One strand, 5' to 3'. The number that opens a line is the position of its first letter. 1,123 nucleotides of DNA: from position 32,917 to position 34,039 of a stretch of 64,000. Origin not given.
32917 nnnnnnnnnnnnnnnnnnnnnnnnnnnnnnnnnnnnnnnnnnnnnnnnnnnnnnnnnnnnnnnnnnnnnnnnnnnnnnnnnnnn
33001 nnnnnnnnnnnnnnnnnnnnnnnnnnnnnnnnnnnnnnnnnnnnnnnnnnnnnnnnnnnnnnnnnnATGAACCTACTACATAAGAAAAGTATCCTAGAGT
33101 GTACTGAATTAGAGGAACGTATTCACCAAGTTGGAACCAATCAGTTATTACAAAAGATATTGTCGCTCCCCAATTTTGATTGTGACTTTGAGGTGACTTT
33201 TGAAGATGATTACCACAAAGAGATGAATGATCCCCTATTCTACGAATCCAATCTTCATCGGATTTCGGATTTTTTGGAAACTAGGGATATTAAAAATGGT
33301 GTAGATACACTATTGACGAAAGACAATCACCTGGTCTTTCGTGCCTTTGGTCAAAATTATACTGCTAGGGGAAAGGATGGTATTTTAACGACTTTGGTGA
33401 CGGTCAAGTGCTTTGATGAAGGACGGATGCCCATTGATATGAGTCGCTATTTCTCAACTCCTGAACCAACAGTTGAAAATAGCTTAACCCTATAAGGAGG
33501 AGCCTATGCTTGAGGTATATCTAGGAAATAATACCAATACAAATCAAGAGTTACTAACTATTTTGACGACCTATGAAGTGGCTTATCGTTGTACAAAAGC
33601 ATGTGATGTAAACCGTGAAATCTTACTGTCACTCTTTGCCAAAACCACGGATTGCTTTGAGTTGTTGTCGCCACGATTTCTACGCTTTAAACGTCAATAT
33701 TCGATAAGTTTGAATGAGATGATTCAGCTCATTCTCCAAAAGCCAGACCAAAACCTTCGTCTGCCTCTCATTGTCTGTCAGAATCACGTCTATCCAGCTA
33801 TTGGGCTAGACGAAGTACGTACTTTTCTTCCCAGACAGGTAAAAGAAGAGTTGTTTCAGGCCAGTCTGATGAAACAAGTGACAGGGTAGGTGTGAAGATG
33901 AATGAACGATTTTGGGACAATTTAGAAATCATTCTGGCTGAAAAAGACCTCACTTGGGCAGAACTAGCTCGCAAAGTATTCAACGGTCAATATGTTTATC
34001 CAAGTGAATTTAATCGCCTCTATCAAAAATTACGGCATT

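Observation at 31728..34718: Orphan Dcm methyltransferase translationally coupled to a four-gene module (two unknowns, HTH, CPBP protease)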

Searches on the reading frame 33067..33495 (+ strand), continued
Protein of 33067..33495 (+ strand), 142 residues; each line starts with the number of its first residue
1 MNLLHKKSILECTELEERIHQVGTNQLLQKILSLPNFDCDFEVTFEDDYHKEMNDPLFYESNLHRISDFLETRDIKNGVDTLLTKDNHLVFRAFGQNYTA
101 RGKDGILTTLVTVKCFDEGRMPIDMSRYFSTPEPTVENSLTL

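Call 98: search_dna_similar(query=L102:5995-6372:+, collection=plasmids, mode=protein, max_evalue=0.001, max_rows=25)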
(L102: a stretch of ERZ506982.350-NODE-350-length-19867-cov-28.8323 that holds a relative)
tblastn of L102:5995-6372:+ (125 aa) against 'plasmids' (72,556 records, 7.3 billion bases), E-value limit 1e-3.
Records with a match: 4; places in all: 5; records where one place covers at least 80% of the query: 1.
Best place of each record, by identity: <60% 4.
By first word of the organism name: Streptococcus 4.
By predicted mobility (MOB-suite, as given by PLSDB): non-mobilizable 4.
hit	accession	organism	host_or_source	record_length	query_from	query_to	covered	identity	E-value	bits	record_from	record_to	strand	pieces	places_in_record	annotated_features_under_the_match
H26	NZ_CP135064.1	Streptococcus suis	Homo sapiens,blood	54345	1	121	97%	34.4%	2e-9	61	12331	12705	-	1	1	hypothetical protein | dcm: DNA (cytosine-5-)-methyltransferase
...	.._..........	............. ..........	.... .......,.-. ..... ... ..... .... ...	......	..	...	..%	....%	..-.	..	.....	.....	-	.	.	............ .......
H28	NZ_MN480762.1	Streptococcus salivarius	-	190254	29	125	78%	30.0%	1e-5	50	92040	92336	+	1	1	hypothetical protein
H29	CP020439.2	Streptococcus equinus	Homo sapiens,blood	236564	29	125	78%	30.0%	1e-5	50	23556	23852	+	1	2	hypothetical protein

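Call 99: search_dna_similar(query=L102:5995-6372:+, collection=phages, mode=protein, max_evalue=0.001, max_rows=25)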
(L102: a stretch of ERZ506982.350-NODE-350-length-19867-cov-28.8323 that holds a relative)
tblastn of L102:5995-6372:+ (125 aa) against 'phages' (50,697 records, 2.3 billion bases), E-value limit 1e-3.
Records with a match: 2; places in all: 2; records where one place covers at least 80% of the query: 2.
Best place of each record, by identity: <60% 2.
By first word of the organism name: Streptococcus 2.
By host as written in the record: Streptococcus gallolyticus BSJ31 1; Streptococcus gallolyticus BSJ27 1.
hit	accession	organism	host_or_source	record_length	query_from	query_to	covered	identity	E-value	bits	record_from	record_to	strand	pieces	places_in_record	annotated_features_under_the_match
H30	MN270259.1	Streptococcus phage phi-SgaBSJ31_rum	Streptococcus gallolyticus BSJ31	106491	1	118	94%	35.0%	8e-18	83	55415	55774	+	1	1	hypothetical protein | modification methylase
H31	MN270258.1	Streptococcus phage phi-SgaBSJ27_rum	Streptococcus gallolyticus BSJ27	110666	1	118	94%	35.0%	8e-18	83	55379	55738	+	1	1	hypothetical protein | modification methylase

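Call 105: search_solved_structures(query=A4, max_evalue=10, show_alignments=1)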
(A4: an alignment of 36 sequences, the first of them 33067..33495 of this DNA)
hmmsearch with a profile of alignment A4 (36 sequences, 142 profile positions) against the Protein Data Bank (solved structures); distinct sequences matched with E-value up to 10: 3.
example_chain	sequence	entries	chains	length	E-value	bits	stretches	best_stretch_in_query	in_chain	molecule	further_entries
9cm5_B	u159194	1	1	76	0.32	13.8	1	22-78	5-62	De Novo Minibinder fzd48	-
6rsn_A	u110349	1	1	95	0.68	12.8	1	71-102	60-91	UPSTREAM OF FLC-like protein (DUF966)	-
1i8t_A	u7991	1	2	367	0.9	12.4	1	64-93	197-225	UDP-GALACTOPYRANOSE MUTASE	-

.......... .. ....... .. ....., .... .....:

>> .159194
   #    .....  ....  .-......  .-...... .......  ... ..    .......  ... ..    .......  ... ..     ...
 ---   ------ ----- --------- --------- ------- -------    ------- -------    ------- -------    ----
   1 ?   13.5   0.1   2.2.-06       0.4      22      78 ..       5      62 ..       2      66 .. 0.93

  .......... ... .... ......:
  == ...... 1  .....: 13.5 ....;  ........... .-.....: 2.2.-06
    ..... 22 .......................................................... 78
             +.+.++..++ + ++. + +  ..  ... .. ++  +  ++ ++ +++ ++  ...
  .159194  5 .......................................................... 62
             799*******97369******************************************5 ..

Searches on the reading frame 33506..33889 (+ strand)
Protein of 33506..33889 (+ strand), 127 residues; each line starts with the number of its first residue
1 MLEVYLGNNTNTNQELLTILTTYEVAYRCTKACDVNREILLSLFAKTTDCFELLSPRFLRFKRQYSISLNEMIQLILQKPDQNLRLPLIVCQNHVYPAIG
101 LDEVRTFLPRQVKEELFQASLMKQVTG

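Call 3: search_protein_families(library=pfam, proteins=[window:33506-33889:+], max_evalue=0.1)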
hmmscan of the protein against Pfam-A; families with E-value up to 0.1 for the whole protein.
window:33506-33889:+ (127 aa): 1 family
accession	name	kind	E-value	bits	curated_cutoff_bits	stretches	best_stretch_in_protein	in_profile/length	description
PF03960.21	ArsC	-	0.05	14.4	24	1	60-96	34-68/79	ArsC family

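Call 6: search_protein_families(library=ncbifam, proteins=[window:33506-33889:+], max_evalue=0.1)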
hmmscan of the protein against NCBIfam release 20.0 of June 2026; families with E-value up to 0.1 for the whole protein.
window:33506-33889:+ (127 aa): 3 families
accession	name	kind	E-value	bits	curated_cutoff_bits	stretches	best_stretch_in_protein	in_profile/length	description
NF002459.0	PRK01655.1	subfamily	1.1e-05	25.4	123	1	66-120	73-127/132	transcriptional regulator Spx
NF009885.0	PRK13344.1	equivalog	2.6e-05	24.1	152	1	14-114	14-120/132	transcriptional regulator Spx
NF009210.0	PRK12559.1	equivalog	0.00085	19.4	159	1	66-114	73-120/131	transcriptional regulator SpxA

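Call 7: search_protein_families(library=padloc, proteins=[window:33506-33889:+], max_evalue=0.1)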
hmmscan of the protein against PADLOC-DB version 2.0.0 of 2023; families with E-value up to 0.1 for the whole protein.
window:33506-33889:+ (127 aa): 0 families

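Call 8: search_protein_families(library=phrogs, proteins=[window:33506-33889:+], max_evalue=0.1)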
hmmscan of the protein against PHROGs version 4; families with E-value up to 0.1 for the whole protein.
window:33506-33889:+ (127 aa): 1 family
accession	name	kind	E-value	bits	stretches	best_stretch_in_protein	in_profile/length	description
phrog_16693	-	unknown function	0.0021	19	1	65-123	72-129/132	-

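Call 10: find_homologous_proteins(query=window:33506-33889:+)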
Query window:33506-33889:+ (127 aa): 13 proteins with E <= 0.001 among 26 candidates.
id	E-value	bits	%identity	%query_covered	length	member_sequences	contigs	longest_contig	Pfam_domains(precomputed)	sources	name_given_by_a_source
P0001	1.3e-72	259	95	100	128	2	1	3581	-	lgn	-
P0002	4.7e-67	241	89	100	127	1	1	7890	-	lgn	-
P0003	7.7e-65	234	90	100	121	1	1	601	-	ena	-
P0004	7.8e-65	234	82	100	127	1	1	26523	-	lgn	-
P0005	1.7e-64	233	82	100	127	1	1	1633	-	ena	-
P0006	4.5e-64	232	97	87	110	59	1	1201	-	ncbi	ncbi:TPA: hypothetical protein ACT2FP_002184, partial [Streptococcus suis]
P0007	2.6e-63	229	97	87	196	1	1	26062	PF06970.19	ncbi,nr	ncbi:hypothetical protein HPB00_10615 [Streptococcus suis]|nr:hypothetical protein [Streptococcus su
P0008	5.0e-62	225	96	86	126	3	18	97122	-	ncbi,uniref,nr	ncbi:hypothetical protein HO754_08750 [Streptococcus suis]|uniref:arsenate reductase n=2 Tax=Strepto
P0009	1.3e-56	208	100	77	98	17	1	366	-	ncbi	ncbi:thioredoxin domain-containing protein, partial [Streptococcus suis]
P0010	5.9e-42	160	94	65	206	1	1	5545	-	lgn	-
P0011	2.7e-38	149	54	99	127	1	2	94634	-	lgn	-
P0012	4.6e-38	148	90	62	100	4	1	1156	-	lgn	-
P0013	2.1e-24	104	89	45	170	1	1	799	-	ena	-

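Call 24: search_solved_structures(query=window:33506-33889:+, max_evalue=10, show_alignments=3)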
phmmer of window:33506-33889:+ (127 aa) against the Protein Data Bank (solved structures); distinct sequences matched with E-value up to 10: 6.
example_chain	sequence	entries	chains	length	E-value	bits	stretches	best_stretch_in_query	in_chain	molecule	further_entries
3l78_A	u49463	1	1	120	0.0017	21.8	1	34-112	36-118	Regulatory protein spx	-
3gfk_A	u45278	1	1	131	0.0046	20.5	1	52-114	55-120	Regulatory protein spx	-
6ghb_A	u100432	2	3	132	0.0046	20.5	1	52-114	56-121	Regulatory protein Spx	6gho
1z3e_A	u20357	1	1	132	0.0046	20.5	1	52-114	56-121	Regulatory protein spx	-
3ihq_A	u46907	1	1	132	0.0046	20.5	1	52-114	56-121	Regulatory protein spx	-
7f75_G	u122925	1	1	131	0.0058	20.1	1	52-114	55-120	transcriptional regulator Spx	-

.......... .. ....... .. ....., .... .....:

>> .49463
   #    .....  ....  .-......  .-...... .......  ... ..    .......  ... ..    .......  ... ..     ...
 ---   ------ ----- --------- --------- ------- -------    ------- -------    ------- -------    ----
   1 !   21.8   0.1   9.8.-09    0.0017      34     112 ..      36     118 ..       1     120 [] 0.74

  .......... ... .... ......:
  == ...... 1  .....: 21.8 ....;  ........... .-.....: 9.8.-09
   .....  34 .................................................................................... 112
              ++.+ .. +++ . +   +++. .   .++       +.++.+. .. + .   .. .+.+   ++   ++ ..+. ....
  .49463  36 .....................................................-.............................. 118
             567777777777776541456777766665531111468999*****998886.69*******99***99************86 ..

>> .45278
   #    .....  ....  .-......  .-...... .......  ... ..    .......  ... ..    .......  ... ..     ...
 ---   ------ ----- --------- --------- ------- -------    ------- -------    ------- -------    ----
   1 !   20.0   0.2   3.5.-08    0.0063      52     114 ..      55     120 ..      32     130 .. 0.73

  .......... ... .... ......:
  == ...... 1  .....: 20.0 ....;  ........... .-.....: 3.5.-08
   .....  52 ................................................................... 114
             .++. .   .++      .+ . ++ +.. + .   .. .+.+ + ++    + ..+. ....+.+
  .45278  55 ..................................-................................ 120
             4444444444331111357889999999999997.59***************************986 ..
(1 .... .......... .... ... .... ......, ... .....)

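Call 30: find_homologous_proteins(query=A2, max_evalue=0.001)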
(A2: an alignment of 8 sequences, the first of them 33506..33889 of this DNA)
Query A2 (8 sequences) (127 aa, profile of the alignment): 85 proteins with E <= 0.001 among 1199 candidates.
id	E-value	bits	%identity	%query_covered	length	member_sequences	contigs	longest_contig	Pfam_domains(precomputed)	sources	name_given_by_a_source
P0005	1.0e-66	241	82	100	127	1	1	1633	-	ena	-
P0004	1.1e-66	241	82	100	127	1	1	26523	-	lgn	-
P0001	2.4e-66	240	95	100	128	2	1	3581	-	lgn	-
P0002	3.6e-66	239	89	100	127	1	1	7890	-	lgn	-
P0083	7.3e-61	222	46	99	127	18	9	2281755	-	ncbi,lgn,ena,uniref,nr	ncbi:TPA: hypothetical protein ACGM4G_000485 [Streptococcus agalactiae]|uniref:Arsenate reductase n=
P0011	7.1e-60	219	54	99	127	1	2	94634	-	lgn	-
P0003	1.4e-59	218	90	100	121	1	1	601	-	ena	-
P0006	5.0e-59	216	97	87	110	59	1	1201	-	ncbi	ncbi:TPA: hypothetical protein ACT2FP_002184, partial [Streptococcus suis]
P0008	3.4e-56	207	96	86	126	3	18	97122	-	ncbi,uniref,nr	ncbi:hypothetical protein HO754_08750 [Streptococcus suis]|uniref:arsenate reductase n=2 Tax=Strepto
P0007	1.4e-55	205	97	87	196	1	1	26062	PF06970.19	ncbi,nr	ncbi:hypothetical protein HPB00_10615 [Streptococcus suis]|nr:hypothetical protein [Streptococcus su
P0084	7.7e-54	199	54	99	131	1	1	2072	-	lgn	-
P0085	1.2e-53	198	52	99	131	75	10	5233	-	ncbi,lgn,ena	-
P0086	4.5e-53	197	55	100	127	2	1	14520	-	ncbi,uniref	ncbi:hypothetical protein ABQH43_08350 [Streptococcus sp. ZJ100]|uniref:hypothetical protein n=1 Tax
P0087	6.6e-53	196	50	99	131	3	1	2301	-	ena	-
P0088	1.6e-52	195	53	98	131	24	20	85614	-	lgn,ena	-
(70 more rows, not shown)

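Call 41: predict_structure(alignment_id=A3)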
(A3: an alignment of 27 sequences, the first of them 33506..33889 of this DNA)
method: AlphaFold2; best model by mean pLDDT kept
length: 127 residues; sequences in the alignment: 27
mean_pLDDT: 87.5   pTM: 0.75
mean pLDDT of the five models: 87.5, 86.9, 85.0, 83.4, 82.1
residues with pLDDT >= 90: 59; 70-90: 65; 50-70: 3; < 50: 0
segments of 3 or more residues with pLDDT < 50: none
pLDDT, mean of each block of 10 residues (from residue 1): 90 90 91 93 91 89 84 93 92 86 82 82 70
secondary structure, 60 per line:
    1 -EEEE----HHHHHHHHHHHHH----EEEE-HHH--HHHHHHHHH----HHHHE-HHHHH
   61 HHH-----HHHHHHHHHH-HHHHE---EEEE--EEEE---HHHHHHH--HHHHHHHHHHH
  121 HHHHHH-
elements in order: E2-5 H10-22 E27-30 H37-45 H50-53 H56-63 H69-78 H80-83 E88-91 E94-97 H101-107 H110-126

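Call 48: fold_search(model_id=the predicted structure, library=pdb)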
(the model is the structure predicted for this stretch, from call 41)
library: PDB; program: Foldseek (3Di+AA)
matches with E <= 10: 827; with E <= 0.001: 13
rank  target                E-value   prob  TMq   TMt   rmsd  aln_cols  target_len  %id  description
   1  3l78                  7.3e-07  1.00  0.63  0.68   4.1       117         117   24  The crystal structure of SMU.1142C from Streptococcus mutans UA159 (released 2010-12-08)
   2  3gfk_A                8.3e-07  1.00  0.67  0.71   3.6       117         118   20  Crystal structure of Bacillus subtilis Spx/RNA polymerase alpha subunit C-terminal domain complex (released 2009-03-10)
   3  3ihq_A                1.0e-06  1.00  0.68  0.74   3.9       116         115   22  Crystal Structure of Reduced C10S Spx in Complex with the Alpha C-terminal Domain of RNA Polymeras (released 2010-02-02)
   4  7f75_G                2.1e-06  1.00  0.69  0.69   4.0       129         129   19  Cryo-EM structure of Spx-dependent transcription activation complex (released 2021-10-13)
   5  6ghb_A                8.3e-06  1.00  0.66  0.71   3.9       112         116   21  Crystal structure of Spx in complex with YjbH (oxidized) (released 2019-04-24)
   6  1z3e_A                1.0e-05  1.00  0.69  0.73   3.9       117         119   22  Crystal Structure of Spx in Complex with the C-terminal Domain of the RNA Polymerase Alpha Subunit (released 2005-10-11)
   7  6gho_A                2.1e-05  1.00  0.68  0.68   3.3       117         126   21  Crystal structure of Spx in complex with YjbH (released 2019-04-24)
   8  3rdw_A                2.7e-05  1.00  0.61  0.66   3.3       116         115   11  Putative arsenate reductase from Yersinia pestis (released 2011-04-20)
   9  6ghb_C                4.9e-05  1.00  0.69  0.71   3.7       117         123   22  Crystal structure of Spx in complex with YjbH (oxidized) (released 2019-04-24)
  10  2kok_MODEL_1_A        1.6e-04  1.00  0.53  0.56   4.7       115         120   12  Solution structure of an arsenate reductase (ArsC) related protein from Brucella melitensis. Seattle Structura (released 2009-10-13)
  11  3f0i_B                2.2e-04  1.00  0.62  0.66   3.6       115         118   15  Arsenate reductase from Vibrio cholerae. (released 2008-11-11)
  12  3f0i_A                4.8e-04  1.00  0.63  0.67   3.3       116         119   15  Arsenate reductase from Vibrio cholerae. (released 2008-11-11)
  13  1rw1                  5.5e-04  1.00  0.61  0.67   4.3       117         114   18  YFFB (PA3664) PROTEIN (released 2004-11-02)
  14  3rdw_B                1.5e-03  1.00  0.58  0.64   3.2       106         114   12  Putative arsenate reductase from Yersinia pestis (released 2011-04-20)
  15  2m46_MODEL_1_A        2.7e-03  1.00  0.62  0.65   3.5       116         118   18  Solution NMR structure of SACOL0876 from Staphylococcus aureus COL, NESG target ZR353 and CSGID target IDP0084 (released 2013-02-13)
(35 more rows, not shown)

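Call 97: find_encoding_contigs(protein=P0007, flank=7000, max_places=2)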
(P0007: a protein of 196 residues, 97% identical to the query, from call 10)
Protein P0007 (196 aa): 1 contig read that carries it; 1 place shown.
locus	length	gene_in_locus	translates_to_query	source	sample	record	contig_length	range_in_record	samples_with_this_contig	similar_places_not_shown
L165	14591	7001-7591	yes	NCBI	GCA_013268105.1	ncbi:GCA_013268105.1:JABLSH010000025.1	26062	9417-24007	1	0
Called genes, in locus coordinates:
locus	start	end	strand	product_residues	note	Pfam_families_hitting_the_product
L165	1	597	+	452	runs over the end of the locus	PF01938:TRAM, PF05958:tRNA_U5-meth_tr, PF09445:Methyltransf_15 (weak)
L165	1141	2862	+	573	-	-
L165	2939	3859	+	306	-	-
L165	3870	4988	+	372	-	PF00004:AAA, PF17866:AAA_lid_6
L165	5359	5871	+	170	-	-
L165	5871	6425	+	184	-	PF01844:HNH, PF14279:HNH_5 (weak)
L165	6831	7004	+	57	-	-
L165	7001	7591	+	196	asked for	PF06970:RepA_N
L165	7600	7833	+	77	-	-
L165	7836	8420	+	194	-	PF02517:Rce1-like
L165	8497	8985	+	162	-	-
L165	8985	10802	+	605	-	PF02534:T4SS-DNA_transf, PF10412:TrwB_AAD_bind, PF12696:TraG-D_C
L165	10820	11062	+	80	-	-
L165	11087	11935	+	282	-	PF19478:TrbL_2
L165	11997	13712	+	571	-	PF12666:PrgI, PF00239:Resolvase, PF07508:Recombinase, PF13408:Zn_ribbon_recom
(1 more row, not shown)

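Call 106: search_solved_structures(query=A3, max_evalue=1, show_alignments=2)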
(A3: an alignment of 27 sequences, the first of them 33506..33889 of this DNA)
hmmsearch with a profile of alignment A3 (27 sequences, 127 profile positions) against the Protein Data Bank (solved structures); distinct sequences matched with E-value up to 1: 6.
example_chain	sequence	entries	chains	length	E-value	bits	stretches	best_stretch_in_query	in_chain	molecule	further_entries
3l78_A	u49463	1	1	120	2.1e-10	43.9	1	1-113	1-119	Regulatory protein spx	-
3ihq_A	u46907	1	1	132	7e-08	35.7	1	1-119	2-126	Regulatory protein spx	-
3gfk_A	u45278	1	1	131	1.5e-07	34.6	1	1-119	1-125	Regulatory protein spx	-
1z3e_A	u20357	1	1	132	1.6e-07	34.6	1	1-119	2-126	Regulatory protein spx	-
6ghb_A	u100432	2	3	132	1.6e-07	34.6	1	1-119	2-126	Regulatory protein Spx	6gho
7f75_G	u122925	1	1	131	3e-07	33.6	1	1-119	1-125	transcriptional regulator Spx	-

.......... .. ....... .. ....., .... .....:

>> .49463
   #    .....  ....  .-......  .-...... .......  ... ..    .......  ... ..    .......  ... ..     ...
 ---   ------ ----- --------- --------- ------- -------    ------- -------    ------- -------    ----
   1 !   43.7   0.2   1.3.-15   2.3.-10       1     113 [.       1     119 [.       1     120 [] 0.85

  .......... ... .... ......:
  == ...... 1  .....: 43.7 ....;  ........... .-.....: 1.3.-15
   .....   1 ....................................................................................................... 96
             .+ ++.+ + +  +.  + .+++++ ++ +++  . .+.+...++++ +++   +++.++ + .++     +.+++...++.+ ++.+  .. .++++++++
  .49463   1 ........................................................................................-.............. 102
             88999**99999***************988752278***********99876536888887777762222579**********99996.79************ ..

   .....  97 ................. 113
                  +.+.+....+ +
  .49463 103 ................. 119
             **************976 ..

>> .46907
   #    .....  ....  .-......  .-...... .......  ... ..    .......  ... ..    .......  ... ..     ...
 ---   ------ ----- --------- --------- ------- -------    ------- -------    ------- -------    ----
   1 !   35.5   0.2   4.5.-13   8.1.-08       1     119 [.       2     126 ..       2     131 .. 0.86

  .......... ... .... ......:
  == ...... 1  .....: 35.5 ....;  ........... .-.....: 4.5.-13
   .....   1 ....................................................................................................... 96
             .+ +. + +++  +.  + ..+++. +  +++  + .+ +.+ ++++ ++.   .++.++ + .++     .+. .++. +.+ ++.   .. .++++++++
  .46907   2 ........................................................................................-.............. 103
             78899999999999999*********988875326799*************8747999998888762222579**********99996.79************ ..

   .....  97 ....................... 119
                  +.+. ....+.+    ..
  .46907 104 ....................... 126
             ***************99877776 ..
